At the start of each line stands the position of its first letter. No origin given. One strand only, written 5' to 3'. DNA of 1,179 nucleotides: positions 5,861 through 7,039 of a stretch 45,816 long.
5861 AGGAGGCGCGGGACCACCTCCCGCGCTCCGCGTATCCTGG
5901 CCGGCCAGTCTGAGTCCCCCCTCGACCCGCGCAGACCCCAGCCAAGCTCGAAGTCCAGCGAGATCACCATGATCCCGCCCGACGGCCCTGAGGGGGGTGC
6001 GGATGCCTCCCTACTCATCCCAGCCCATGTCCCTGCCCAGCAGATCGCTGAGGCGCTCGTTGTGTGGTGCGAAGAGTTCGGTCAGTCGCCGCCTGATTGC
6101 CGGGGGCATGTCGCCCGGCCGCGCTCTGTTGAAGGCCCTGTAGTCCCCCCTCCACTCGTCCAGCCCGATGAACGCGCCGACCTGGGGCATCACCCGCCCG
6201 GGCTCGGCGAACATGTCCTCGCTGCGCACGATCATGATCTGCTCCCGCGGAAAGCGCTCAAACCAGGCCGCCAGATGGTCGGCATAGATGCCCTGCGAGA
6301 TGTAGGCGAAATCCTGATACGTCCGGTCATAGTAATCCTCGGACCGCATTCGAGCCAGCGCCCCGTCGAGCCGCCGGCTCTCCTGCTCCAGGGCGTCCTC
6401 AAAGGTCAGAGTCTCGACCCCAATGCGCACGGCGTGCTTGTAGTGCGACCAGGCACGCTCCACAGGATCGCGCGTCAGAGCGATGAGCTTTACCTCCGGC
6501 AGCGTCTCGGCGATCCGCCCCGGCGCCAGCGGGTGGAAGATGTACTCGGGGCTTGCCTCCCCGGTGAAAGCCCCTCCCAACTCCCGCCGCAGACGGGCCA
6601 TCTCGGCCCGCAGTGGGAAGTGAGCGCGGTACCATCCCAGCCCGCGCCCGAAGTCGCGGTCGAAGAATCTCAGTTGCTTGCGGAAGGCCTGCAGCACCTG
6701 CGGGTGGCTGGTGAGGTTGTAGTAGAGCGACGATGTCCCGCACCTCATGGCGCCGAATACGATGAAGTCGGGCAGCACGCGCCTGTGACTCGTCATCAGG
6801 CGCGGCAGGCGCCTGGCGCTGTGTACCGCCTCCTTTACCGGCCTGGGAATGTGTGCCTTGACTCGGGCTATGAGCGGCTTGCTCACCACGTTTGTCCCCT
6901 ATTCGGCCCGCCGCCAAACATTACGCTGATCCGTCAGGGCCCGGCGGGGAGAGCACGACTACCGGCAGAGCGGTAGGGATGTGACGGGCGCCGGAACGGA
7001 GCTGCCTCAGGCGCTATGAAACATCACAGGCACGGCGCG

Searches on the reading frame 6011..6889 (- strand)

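Call 68: search_protein_families(library=pfam, proteins=[window:6011-6889:-], max_evalue=0.00001)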
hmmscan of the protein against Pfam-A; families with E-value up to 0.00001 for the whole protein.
window:6011-6889:- (292 aa): 2 families
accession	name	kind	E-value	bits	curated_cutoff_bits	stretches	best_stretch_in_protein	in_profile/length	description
PF13469.12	Sulfotransfer_3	-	2.9e-15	57.6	27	1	40-246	1-214/216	Sulfotransferase family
PF00685.33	Sulfotransfer_1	-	1.5e-14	54.5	22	1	40-244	2-182/255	Sulfotransferase domain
